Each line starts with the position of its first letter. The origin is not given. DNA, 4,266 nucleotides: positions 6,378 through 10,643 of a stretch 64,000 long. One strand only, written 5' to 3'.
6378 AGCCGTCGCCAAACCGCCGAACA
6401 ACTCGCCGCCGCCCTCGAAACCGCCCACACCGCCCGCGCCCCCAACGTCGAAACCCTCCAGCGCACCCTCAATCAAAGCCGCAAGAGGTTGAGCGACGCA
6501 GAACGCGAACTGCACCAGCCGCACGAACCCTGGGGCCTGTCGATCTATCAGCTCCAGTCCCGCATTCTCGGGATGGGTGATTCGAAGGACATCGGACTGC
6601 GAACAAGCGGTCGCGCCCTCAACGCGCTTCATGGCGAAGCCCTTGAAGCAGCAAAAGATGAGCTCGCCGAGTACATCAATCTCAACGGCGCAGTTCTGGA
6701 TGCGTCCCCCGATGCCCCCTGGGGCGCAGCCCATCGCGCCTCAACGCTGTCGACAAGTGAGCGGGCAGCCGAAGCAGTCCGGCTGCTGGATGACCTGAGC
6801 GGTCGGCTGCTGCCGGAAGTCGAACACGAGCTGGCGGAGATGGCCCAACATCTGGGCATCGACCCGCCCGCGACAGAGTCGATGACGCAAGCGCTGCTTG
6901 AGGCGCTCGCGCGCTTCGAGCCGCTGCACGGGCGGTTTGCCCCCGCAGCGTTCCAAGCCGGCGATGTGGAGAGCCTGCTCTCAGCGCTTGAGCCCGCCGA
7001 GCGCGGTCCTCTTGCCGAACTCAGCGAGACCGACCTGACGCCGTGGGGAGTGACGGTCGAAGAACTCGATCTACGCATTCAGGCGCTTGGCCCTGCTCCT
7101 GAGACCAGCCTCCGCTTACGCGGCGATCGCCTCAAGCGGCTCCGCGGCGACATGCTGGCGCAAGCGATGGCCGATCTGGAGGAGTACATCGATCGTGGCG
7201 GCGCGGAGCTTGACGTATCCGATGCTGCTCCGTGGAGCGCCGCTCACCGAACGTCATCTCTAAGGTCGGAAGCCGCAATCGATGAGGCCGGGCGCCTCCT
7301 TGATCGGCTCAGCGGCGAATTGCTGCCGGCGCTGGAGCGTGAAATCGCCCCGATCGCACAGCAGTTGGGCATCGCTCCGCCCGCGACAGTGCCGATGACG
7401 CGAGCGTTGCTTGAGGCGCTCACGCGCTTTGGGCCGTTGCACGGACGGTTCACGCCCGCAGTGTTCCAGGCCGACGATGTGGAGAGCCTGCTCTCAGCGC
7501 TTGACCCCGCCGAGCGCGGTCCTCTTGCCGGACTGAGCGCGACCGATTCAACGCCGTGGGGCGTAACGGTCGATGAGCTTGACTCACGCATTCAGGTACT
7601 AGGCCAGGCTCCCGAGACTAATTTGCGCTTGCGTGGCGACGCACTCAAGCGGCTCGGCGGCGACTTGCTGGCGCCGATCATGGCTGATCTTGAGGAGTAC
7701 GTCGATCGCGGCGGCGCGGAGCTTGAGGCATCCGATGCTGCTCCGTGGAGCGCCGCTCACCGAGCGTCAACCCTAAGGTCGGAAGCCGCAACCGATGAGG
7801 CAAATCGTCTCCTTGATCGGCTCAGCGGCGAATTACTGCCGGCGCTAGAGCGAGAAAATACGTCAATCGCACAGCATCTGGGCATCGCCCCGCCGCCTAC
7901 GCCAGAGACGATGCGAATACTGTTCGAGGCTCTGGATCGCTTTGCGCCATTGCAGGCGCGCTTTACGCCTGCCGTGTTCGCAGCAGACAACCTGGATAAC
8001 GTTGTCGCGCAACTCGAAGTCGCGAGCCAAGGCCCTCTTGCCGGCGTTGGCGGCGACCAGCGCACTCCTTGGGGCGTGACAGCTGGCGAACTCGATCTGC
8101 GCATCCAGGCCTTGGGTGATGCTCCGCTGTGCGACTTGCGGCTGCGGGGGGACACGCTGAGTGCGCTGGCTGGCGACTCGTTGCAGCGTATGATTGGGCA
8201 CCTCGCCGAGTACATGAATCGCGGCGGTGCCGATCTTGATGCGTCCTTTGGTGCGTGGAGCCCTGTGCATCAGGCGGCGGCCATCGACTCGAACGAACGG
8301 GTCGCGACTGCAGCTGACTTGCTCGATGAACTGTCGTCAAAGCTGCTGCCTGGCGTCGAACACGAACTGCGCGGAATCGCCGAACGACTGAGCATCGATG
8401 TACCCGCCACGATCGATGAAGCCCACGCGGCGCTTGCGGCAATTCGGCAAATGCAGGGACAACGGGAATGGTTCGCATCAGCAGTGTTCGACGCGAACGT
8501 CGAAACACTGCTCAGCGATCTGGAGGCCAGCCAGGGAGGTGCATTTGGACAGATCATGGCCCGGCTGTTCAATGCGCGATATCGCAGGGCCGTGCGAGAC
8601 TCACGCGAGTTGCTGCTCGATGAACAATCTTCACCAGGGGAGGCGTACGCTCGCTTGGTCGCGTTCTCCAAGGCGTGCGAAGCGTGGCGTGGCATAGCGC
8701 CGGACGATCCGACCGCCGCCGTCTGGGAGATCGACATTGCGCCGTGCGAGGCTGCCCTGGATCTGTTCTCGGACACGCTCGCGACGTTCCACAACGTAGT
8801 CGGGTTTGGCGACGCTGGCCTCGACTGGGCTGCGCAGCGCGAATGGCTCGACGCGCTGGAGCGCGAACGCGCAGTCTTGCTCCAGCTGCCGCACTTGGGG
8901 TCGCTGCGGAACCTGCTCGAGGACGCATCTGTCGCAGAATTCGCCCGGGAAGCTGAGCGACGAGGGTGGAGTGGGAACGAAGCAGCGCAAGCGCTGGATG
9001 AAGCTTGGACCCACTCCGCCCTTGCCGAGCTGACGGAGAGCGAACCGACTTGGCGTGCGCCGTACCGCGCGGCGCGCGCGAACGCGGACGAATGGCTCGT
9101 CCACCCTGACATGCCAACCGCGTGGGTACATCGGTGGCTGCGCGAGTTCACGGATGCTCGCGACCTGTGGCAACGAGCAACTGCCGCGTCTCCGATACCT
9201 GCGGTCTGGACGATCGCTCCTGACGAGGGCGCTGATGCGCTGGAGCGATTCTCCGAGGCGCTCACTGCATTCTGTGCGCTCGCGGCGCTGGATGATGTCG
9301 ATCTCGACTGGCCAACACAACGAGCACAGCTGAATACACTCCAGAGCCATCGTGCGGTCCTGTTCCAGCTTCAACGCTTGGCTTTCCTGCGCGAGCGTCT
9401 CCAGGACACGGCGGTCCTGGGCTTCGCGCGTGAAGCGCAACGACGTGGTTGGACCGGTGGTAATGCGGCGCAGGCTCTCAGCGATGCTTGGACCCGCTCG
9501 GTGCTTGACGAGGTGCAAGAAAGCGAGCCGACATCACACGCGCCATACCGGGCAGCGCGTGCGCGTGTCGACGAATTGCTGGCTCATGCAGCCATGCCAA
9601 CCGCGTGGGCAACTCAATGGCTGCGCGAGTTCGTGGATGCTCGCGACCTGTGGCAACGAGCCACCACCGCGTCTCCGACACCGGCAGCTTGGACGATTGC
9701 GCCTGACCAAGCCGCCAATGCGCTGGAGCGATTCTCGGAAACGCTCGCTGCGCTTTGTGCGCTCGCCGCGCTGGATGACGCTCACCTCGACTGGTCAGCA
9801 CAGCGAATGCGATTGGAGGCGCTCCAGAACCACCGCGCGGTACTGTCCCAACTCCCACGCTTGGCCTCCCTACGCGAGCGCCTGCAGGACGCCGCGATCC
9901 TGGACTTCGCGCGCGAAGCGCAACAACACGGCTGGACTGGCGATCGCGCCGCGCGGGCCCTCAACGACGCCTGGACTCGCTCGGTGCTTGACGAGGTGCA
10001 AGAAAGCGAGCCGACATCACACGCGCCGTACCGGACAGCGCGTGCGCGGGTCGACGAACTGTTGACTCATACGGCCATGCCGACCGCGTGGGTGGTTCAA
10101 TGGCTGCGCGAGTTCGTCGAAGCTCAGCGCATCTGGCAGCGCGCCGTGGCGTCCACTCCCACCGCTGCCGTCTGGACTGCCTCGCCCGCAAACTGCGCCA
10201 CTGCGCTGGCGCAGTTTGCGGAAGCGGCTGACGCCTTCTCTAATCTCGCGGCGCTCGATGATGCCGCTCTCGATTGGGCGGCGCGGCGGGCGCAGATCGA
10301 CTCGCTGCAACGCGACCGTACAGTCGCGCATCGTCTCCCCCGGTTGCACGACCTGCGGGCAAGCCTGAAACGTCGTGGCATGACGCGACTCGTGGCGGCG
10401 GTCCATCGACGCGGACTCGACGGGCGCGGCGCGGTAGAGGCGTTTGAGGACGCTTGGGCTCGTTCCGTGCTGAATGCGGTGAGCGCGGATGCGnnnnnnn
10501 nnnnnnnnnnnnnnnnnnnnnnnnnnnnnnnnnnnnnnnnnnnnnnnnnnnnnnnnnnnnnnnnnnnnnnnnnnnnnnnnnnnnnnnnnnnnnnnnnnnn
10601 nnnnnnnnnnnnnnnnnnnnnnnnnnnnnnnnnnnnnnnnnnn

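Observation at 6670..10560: ~3.9-kb block of near-identical intragenic tandem repeats (4 x ~510 nt, then ~4 x ~480 nt) expanding the helicase insertion domain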

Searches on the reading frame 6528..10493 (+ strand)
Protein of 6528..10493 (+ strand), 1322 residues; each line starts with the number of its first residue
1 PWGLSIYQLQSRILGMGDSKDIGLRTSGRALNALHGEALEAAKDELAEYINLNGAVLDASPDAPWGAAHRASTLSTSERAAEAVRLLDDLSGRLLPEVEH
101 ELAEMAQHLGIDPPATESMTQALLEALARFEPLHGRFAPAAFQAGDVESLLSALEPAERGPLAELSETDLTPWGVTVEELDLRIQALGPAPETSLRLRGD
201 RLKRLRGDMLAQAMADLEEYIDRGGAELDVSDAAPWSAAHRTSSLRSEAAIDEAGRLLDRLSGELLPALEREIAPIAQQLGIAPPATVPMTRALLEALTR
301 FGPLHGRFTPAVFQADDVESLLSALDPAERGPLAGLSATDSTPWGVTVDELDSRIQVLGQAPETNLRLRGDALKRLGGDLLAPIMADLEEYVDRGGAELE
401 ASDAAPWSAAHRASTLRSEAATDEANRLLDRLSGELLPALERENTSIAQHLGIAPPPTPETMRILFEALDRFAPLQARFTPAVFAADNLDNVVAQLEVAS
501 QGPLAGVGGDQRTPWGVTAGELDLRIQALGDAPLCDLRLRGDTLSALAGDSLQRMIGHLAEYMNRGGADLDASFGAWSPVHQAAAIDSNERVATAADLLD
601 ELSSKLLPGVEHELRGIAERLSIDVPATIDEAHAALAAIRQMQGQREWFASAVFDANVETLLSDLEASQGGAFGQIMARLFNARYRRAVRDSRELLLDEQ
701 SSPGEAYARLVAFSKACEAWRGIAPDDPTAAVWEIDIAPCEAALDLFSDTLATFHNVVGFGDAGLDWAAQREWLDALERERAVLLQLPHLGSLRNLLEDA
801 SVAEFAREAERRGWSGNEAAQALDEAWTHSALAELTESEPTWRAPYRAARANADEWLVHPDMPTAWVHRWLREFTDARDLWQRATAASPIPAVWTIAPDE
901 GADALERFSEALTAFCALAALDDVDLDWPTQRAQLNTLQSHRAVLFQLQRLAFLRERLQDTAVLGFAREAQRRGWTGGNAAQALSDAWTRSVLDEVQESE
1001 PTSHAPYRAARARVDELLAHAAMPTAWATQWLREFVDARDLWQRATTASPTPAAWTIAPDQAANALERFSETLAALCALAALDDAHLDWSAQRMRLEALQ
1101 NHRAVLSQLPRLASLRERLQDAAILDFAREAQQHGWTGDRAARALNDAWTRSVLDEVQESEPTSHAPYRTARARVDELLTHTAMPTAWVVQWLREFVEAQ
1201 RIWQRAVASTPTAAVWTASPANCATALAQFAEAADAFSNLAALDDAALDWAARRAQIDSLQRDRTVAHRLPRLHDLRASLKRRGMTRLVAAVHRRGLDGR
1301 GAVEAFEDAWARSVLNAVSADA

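Call 16: find_related_loci(query=window:6528-10493:+, collection=genome_contigs, flank=10000)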
Query window:6528-10493:+ (1322 aa) in genome_contigs; peptide patterns used: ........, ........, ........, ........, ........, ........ (x = any residue, [..] = any of these).
87 stretches matched a pattern, but none encodes a relative of the query by tblastn (E <= 1e-3).

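Call 100: find_homologous_proteins(query=window:6528-10493:+, max_evalue=1e-60)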
Query window:6528-10493:+ (1322 aa): 15 proteins with E <= 1e-60 among 8000 candidates.
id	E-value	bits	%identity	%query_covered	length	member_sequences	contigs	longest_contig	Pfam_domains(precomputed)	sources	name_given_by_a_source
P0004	0.0e+0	1812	74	75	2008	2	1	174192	PF13195.12,PF13087.13,PF13086.13,PF13604.13,PF13245.13,PF18741.8,PF13401.13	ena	-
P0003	0.0e+0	1722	64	75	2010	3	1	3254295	PF13195.12,PF04480.19,PF13087.13,PF13086.13,PF13604.13,PF13245.13,PF18741.8,PF13401.13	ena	-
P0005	0.0e+0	1589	56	75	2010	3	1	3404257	PF13195.12,PF13087.13,PF13086.13,PF13604.13,PF13245.13,PF18741.8,PF13401.13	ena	-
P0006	0.0e+0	1236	55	75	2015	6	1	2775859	PF13195.12,PF13087.13,PF13086.13,PF13604.13,PF13245.13,PF18741.8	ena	-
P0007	6.7e-221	755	52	50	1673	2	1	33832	PF13195.12,PF13087.13,PF13086.13,PF13245.13,PF18741.8,PF13401.13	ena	-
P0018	6.1e-88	314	43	24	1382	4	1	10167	PF13195.12,PF13087.13,PF13086.13,PF18741.8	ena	-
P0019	5.5e-83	298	43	24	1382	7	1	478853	PF13195.12,PF13087.13,PF13086.13,PF13604.13,PF13245.13,PF18741.8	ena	-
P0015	9.9e-70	254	41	26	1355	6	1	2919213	PF13195.12,PF04480.19,PF13087.13,PF13086.13,PF13604.13,PF13245.13,PF18741.8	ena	-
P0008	3.4e-67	246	40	26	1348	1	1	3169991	PF13195.12,PF04480.19,PF13087.13,PF13086.13,PF13245.13,PF18741.8,PF13401.13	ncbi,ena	-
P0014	8.3e-67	244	35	26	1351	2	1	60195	PF13195.12,PF13087.13,PF13086.13,PF13604.13,PF13245.13,PF18741.8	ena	-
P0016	3.0e-66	242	38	26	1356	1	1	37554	PF13195.12,PF04480.19,PF13087.13,PF13086.13,PF13245.13,PF18741.8,PF13401.13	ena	-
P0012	5.9e-66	241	39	26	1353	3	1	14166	PF13195.12,PF04480.19,PF13087.13,PF13086.13,PF13604.13,PF13245.13,PF18741.8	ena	-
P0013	2.2e-65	240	38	26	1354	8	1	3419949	PF13195.12,PF13087.13,PF13086.13,PF13604.13,PF13245.13,PF18741.8,PF13401.13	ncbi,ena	-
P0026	3.7e-64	235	37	25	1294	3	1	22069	PF13195.12,PF13087.13,PF13086.13,PF13604.13,PF13245.13,PF18741.8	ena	-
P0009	5.1e-63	232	39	26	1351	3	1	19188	PF13195.12,PF13087.13,PF13086.13,PF13604.13,PF13245.13,PF18741.8,PF13401.13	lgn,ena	-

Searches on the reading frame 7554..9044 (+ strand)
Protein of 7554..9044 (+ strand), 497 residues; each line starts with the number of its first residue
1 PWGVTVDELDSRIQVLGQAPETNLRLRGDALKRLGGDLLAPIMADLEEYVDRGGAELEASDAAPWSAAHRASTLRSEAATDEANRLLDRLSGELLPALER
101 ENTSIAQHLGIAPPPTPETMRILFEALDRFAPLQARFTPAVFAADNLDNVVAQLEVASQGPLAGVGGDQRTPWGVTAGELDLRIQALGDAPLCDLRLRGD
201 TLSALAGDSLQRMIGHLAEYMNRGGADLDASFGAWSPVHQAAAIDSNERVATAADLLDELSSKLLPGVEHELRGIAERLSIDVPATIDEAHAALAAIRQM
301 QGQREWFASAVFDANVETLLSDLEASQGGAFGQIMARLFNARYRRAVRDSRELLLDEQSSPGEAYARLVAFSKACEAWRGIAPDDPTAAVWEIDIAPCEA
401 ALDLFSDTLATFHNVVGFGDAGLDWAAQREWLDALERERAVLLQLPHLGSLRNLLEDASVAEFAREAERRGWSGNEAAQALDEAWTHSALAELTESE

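Call 72: predict_structure(alignment_id=A2)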
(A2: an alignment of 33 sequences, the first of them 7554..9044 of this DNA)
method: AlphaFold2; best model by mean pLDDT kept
length: 497 residues; sequences in the alignment: 33
mean_pLDDT: 87.0   pTM: 0.61
mean pLDDT of the five models: 87.0, 86.6, 86.6, 85.1, 84.9
residues with pLDDT >= 90: 247; 70-90: 214; 50-70: 36; < 50: 0
segments of 3 or more residues with pLDDT < 50: none
pLDDT, mean of each block of 10 residues (from residue 1): 79 77 77 78 88 84 78 80 86 84 83 81 81 71 65 65 63 80 83 85 88 96 96 93 96 98 96 96 95 96 94 93 84 84 91 89 92 95 93 96 96 90 89 96 97 94 94 94 91 77
secondary structure, 60 per line:
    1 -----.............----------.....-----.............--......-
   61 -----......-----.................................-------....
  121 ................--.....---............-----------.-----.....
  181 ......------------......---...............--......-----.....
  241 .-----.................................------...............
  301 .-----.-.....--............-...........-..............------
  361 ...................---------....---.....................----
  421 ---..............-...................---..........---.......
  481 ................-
elements in order: H6-18 H29-33 H39-51 H54-59 H66-71 H77-109 H117-136 H139-143 H147-158 H177-186 H199-204 H208-222 H225-230 H236-241 H247-279 H287-301 H309-313 H316-327 H329-339 H341-353 H361-379 H389-392 H396-416 H425-437 H439-457 H461-470 H474-496

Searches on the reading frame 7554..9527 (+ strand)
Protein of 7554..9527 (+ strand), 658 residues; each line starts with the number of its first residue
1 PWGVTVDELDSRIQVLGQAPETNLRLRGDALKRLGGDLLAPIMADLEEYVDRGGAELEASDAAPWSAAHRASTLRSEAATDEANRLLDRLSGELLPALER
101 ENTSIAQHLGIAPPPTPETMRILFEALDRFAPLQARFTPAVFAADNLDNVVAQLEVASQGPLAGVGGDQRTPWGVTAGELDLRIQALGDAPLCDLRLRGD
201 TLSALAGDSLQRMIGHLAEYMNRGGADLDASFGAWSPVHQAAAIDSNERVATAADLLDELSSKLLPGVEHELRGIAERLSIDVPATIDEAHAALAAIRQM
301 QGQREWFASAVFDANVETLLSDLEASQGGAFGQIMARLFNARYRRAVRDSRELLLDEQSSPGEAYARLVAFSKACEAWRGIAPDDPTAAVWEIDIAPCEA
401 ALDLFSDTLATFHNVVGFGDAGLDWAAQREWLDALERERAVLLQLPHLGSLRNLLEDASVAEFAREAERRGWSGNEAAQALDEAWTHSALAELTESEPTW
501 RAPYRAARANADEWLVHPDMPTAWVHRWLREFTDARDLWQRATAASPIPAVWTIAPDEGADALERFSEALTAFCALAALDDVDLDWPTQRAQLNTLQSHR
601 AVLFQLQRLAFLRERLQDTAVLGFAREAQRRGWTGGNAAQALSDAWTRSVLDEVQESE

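Call 45: predict_structure(alignment_id=A1)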
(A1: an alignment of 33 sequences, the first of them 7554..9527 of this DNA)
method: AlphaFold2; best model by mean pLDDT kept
length: 658 residues; sequences in the alignment: 33
mean_pLDDT: 90.0   pTM: 0.61
mean pLDDT of the five models: 90.0, 89.9, 88.9, 88.0, 87.3
residues with pLDDT >= 90: 447; 70-90: 192; 50-70: 19; < 50: 0
segments of 3 or more residues with pLDDT < 50: none
pLDDT, mean of each block of 10 residues (from residue 1): 86 85 88 88 96 94 92 94 97 94 93 93 95 92 91 78 62 77 79 82 86 96 95 92 95 97 95 94 94 95 92 90 78 78 87 88 90 93 90 93 95 89 89 95 96 93 93 93 89 69 81 88 87 95 93 91 94 93 86 95 95 94 94 94 93 88
secondary structure, 60 per line:
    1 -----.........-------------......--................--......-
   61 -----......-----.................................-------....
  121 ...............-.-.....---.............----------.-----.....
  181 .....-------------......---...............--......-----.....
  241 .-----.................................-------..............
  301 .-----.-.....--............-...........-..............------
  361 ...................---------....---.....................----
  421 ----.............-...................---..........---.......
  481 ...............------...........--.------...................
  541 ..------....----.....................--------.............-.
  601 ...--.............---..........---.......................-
elements in order: H6-14 H28-33 H36-51 H54-59 H66-71 H77-109 H117-135 H139-143 H147-159 H177-185 H199-204 H208-222 H225-230 H236-241 H247-279 H287-301 H309-313 H316-327 H329-339 H341-353 H361-379 H389-392 H396-416 H425-437 H439-457 H461-470 H474-495 H502-512 H522-542 H549-552 H557-577 H586-598 H600-603 H606-618 H622-631 H635-657

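Call 70: search_protein_representatives(alignment_id=A1)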
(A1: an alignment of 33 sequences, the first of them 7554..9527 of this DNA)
Query: 33 sequences, 659 profile positions. Proteins with E-value up to 0.001 (for the whole library): 1226; up to 1e-10: 952; up to 1e-30: 407. The best 150 are listed.
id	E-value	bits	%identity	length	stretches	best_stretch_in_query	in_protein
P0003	0.0e+00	1417.0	-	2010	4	1-659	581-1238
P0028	1.5e-108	380.4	-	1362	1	169-513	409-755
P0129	8.4e-92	325.1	-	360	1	178-510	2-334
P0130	4.8e-87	309.4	-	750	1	161-498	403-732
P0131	1.3e-86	307.9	-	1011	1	167-498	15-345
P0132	9.5e-86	305.1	-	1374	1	168-498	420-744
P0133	9.5e-82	291.9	-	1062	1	167-520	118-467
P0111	3.8e-80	286.6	-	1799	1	166-498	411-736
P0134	7.8e-80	285.5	-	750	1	167-501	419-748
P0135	1.4e-79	284.7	-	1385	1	167-505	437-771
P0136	1.2e-78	281.7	-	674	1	170-500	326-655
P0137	1.2e-78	281.6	-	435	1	162-497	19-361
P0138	1.3e-77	278.2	-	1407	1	167-498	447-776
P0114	6.4e-77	275.9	-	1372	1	172-501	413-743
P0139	2.8e-76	273.8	-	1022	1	169-500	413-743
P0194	6.6e-56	206.5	-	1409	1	167-505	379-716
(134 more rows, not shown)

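Call 85: fold_search(model_id=the predicted structure, library=pdb)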
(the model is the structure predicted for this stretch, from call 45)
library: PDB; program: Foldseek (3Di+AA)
matches with E <= 10: 457; with E <= 0.001: 0
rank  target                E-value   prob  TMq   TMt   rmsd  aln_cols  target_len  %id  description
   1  8w20_A                5.4e-03  0.23  0.08  0.08  47.0       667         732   14  Umb1 umbrella toxin particle (released 2024-04-17)
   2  9y6s_7C               3.0e-02  0.21  0.10  0.03  33.2       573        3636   15  96-nm repeat of the Leishmania tarentolae doublet microtubule (released 2025-12-17)
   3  8glv_Kg               9.4e-02  0.15  0.09  0.03  30.3       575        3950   12  96-nm repeat unit of doublet microtubules from Chlamydomonas reinhardtii flagella (released 2023-05-31)
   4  6x2l_A                9.4e-02  0.08  0.06  0.09  55.9       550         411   12  hEAAT3-IFS-Na (released 2021-03-17)
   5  9hkl_C                9.8e-02  0.06  0.06  0.08  47.9       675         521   12  BetP-M150E in complex with GABA in an inward-facing state (released 2025-12-17)
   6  8b70_A                1.1e-01  0.08  0.07  0.08  44.1       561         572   11  KimA from B. subtilis with nucleotide second-messenger c-di-AMP bound (released 2023-01-18)
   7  9hkl_A                1.1e-01  0.05  0.06  0.07  49.8       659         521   13  BetP-M150E in complex with GABA in an inward-facing state (released 2025-12-17)
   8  8y6i_A                1.1e-01  0.06  0.07  0.07  55.0       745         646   12  P-glycoprotein in complex with UIC2 Fab and triple elacridar molecules in nanodisc (released 2024-04-17)
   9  7qcd_B                1.2e-01  0.07  0.08  0.06  69.6       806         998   12  CryoEM structure of the Smc5/6-holocomplex (composite structure) (released 2022-09-21)
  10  7nyw_B                1.3e-01  0.09  0.09  0.07  40.9       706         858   13  Cryo-EM structure of the MukBEF-MatP-DNA head module (released 2021-07-07)
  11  8bx8_B                1.4e-01  0.12  0.09  0.03  29.2       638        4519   11  In situ outer dynein arm from Chlamydomonas reinhardtii in the post-power stroke state (released 2023-05-10)
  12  7k5b_B                1.5e-01  0.12  0.09  0.03  29.2       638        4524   11  Structure of outer-arm dynein bound to microtubule doublet in microtubule binding state 2 (MTBS-2) (released 2021-09-29)
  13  9y6s_9Q               1.5e-01  0.08  0.07  0.02  55.0       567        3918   15  96-nm repeat of the Leishmania tarentolae doublet microtubule (released 2025-12-17)
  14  9e5c_6d               1.5e-01  0.07  0.07  0.02  38.2       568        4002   14  Cryo-EM structure of 96 nm repeat of microtubule doublet from T. brucei flagellum (released 2025-03-12)
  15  4bxh_A                1.6e-01  0.03  0.06  0.05  46.5       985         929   12  Resolving the activation site of positive regulators in plant phosphoenolpyruvate carboxylase (released 2013-10-02)
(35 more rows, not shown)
